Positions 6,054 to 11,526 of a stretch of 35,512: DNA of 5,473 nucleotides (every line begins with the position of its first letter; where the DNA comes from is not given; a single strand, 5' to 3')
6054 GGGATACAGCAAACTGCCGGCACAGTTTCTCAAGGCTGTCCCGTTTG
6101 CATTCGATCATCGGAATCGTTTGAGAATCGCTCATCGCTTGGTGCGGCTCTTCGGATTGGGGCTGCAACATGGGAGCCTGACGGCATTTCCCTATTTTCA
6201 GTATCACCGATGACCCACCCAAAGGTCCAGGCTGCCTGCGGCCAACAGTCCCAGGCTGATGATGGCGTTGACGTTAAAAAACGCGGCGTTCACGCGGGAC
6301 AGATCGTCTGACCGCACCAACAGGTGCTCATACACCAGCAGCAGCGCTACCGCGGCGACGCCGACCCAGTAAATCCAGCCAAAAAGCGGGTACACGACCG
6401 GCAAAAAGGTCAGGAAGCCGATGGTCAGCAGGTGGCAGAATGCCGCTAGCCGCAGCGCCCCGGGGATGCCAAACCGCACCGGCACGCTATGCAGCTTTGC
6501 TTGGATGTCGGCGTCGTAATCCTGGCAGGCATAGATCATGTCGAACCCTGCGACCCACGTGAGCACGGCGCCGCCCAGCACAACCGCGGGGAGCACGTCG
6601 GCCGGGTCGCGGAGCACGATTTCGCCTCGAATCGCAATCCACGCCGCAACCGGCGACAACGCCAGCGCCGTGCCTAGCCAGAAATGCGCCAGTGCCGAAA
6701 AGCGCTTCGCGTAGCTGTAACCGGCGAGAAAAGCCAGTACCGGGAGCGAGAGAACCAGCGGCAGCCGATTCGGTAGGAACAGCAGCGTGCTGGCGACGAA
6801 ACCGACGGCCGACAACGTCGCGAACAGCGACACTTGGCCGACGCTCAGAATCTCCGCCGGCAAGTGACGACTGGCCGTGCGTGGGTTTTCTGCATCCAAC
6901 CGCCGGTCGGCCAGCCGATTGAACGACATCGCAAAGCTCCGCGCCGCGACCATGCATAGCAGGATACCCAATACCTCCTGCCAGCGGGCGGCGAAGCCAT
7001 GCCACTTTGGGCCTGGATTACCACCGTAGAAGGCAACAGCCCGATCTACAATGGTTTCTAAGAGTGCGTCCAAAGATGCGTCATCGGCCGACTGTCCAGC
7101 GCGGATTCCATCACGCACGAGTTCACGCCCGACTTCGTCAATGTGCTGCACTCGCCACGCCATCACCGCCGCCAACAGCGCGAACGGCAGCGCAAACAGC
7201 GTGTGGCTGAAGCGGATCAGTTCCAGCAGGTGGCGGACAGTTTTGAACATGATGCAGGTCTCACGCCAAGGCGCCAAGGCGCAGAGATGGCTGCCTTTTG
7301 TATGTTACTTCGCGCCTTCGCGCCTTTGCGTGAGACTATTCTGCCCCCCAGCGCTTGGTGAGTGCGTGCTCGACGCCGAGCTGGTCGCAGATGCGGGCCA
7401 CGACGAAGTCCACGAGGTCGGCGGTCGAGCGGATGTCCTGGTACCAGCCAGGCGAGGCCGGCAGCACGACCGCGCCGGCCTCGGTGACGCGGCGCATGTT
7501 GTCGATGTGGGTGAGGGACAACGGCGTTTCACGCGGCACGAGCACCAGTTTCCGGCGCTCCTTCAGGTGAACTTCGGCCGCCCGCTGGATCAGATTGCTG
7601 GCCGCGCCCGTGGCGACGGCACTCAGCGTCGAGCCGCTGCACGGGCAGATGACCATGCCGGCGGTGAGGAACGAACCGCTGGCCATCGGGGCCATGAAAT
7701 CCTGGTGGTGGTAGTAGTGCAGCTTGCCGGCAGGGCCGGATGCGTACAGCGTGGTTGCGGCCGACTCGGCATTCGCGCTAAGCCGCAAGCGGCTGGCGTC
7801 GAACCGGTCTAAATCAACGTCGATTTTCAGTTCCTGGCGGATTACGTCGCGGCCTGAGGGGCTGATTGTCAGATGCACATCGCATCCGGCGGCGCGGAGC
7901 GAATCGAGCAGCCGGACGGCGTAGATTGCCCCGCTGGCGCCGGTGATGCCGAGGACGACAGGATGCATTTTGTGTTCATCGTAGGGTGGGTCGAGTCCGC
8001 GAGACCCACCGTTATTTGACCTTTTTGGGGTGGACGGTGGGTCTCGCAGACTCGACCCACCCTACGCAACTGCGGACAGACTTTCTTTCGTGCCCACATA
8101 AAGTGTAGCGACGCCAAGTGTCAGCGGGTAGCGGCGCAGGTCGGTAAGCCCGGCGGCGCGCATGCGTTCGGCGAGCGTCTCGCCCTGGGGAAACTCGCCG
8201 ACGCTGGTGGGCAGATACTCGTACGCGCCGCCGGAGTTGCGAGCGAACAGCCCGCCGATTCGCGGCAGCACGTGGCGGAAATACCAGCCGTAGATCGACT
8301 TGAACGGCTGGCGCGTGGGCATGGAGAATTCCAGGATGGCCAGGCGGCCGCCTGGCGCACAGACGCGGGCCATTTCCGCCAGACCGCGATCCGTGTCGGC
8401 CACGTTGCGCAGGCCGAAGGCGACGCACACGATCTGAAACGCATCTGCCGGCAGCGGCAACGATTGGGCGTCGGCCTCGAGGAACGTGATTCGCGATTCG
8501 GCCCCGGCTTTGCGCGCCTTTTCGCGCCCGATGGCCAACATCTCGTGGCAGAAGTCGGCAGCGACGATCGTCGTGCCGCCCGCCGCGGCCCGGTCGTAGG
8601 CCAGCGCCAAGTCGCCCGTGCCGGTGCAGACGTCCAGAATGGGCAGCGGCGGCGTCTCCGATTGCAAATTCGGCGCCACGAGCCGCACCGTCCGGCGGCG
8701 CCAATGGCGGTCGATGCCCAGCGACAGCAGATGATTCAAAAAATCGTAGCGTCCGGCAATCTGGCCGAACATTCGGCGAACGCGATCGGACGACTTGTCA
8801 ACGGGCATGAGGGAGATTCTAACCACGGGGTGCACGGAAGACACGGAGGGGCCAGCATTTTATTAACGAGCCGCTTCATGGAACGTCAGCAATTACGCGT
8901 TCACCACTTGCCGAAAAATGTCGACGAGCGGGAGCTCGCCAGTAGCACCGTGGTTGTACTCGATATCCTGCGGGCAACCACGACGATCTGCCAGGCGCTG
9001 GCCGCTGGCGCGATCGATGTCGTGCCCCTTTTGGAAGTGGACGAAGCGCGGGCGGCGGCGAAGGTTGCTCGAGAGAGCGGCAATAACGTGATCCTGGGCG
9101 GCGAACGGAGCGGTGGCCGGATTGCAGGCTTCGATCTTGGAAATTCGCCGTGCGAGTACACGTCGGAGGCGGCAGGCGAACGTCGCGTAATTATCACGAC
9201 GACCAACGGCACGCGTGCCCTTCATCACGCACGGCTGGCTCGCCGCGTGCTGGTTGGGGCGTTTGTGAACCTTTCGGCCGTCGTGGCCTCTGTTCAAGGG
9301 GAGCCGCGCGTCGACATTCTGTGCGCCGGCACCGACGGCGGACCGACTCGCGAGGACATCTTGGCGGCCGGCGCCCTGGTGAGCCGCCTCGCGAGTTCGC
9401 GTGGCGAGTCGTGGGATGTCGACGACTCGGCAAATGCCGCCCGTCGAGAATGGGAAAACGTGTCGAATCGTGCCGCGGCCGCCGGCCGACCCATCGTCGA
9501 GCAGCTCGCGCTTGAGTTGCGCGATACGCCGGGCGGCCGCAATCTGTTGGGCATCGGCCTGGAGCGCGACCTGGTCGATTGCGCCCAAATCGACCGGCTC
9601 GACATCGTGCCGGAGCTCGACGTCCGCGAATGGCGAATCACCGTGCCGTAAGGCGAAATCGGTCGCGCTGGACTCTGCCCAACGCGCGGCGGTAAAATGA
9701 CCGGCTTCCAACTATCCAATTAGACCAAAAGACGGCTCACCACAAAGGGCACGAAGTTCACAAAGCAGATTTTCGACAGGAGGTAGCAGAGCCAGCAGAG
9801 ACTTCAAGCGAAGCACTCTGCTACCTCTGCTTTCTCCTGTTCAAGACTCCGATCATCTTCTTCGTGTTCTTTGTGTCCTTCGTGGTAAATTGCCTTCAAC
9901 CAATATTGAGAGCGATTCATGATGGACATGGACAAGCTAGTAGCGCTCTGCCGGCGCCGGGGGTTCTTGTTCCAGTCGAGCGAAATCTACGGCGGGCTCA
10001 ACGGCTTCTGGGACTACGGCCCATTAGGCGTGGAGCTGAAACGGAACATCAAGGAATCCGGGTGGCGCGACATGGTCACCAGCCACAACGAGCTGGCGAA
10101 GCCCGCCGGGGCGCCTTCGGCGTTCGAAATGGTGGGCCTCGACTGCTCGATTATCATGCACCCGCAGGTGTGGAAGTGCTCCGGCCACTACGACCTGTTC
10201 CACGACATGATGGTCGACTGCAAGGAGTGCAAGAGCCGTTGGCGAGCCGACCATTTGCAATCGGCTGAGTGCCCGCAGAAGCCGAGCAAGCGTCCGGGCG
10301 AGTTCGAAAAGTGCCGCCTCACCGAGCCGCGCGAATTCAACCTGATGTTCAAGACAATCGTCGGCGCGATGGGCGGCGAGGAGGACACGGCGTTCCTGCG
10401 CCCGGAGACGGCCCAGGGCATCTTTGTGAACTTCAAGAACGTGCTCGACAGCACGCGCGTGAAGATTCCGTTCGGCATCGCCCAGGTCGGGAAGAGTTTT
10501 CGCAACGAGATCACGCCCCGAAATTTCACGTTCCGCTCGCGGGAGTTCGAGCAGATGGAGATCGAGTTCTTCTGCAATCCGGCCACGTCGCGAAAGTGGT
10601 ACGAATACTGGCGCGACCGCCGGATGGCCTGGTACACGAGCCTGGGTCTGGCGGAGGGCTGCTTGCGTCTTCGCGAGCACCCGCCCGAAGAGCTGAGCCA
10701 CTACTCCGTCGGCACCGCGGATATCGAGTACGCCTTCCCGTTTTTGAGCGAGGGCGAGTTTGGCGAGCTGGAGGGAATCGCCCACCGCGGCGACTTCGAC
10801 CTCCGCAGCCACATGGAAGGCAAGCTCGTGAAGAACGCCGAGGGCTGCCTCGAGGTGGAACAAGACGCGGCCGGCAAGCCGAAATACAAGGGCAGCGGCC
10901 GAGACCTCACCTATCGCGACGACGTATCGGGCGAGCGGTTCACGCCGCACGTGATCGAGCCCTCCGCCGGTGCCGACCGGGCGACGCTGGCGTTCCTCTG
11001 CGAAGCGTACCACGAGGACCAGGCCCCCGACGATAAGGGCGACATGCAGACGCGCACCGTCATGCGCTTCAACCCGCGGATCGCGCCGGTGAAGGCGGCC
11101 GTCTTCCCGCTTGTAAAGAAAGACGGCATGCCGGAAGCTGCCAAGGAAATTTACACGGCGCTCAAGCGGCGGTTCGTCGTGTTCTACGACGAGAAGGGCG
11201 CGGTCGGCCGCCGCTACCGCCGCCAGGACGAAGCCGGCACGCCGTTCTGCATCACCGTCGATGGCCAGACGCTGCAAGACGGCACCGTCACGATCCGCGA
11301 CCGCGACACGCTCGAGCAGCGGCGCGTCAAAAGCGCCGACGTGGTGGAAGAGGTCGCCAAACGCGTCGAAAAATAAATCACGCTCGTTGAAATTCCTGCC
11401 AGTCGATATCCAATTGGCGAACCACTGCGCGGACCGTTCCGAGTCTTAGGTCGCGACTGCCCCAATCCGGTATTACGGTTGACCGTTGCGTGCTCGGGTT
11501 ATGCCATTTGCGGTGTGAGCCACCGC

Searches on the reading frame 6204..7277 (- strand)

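Call 8: search_protein_families(library=pfam, proteins=[window:6204-7277:-], max_evalue=0.001)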
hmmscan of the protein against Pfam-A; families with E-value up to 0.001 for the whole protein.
window:6204-7277:- (357 aa): 1 family
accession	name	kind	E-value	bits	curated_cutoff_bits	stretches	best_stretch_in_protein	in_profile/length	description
PF01040.23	UbiA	-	3.9e-46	157.8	34.2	1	97-337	17-248/250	UbiA prenyltransferase family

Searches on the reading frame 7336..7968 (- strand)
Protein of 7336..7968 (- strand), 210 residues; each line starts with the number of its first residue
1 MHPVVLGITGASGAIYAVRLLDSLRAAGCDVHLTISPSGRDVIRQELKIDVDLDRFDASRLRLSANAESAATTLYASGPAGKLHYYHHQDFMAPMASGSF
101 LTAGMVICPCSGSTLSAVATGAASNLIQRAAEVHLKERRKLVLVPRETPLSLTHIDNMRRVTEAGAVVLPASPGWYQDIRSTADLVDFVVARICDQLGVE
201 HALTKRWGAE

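Call 8: search_protein_families(library=pfam, proteins=[window:7336-7968:-], max_evalue=0.001)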
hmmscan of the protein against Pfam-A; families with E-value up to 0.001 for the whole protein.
window:7336-7968:- (210 aa): 1 family
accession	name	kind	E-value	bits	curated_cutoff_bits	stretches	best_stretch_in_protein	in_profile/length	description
PF02441.25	Flavoprotein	-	6.8e-41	140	22.7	1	4-197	3-162/162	Flavoprotein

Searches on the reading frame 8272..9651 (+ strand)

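Call 8: search_protein_families(library=pfam, proteins=[window:8272-9651:+], max_evalue=0.001)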
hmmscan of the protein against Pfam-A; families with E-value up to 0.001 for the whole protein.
window:8272-9651:+ (459 aa): 1 family
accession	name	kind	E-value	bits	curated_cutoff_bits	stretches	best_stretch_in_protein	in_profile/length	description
PF04029.19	2-ph_phosp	-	5.6e-62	209.3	26.4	1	212-449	2-223/226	2-phosphosulpholactate phosphatase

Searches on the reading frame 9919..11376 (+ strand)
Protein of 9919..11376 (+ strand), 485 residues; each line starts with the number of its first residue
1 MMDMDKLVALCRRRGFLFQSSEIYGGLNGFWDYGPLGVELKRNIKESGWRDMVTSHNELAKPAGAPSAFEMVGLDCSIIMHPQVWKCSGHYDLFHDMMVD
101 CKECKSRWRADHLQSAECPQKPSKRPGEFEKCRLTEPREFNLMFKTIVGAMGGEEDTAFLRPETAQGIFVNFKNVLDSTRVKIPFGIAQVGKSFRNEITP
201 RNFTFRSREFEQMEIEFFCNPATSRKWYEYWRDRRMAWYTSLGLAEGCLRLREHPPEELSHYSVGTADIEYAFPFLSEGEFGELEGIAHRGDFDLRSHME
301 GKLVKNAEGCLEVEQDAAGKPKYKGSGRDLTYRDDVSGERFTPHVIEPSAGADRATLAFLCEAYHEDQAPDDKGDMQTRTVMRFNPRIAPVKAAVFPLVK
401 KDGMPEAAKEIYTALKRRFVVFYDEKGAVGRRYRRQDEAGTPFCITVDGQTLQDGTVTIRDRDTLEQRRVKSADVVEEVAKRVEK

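Call 8: search_protein_families(library=pfam, proteins=[window:9919-11376:+], max_evalue=0.001)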
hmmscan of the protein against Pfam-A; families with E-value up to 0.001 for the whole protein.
window:9919-11376:+ (485 aa): 2 families
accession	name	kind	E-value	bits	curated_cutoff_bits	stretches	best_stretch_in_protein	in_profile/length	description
PF03129.25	HGTP_anticodon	-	5.7e-20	71.7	21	1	392-481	1-93/94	Anticodon binding domain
PF00587.30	tRNA-synt_2b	-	1.6e-08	35.3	29.3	1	155-306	8-152/179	tRNA synthetase class II core domain (G, H, P, S and T)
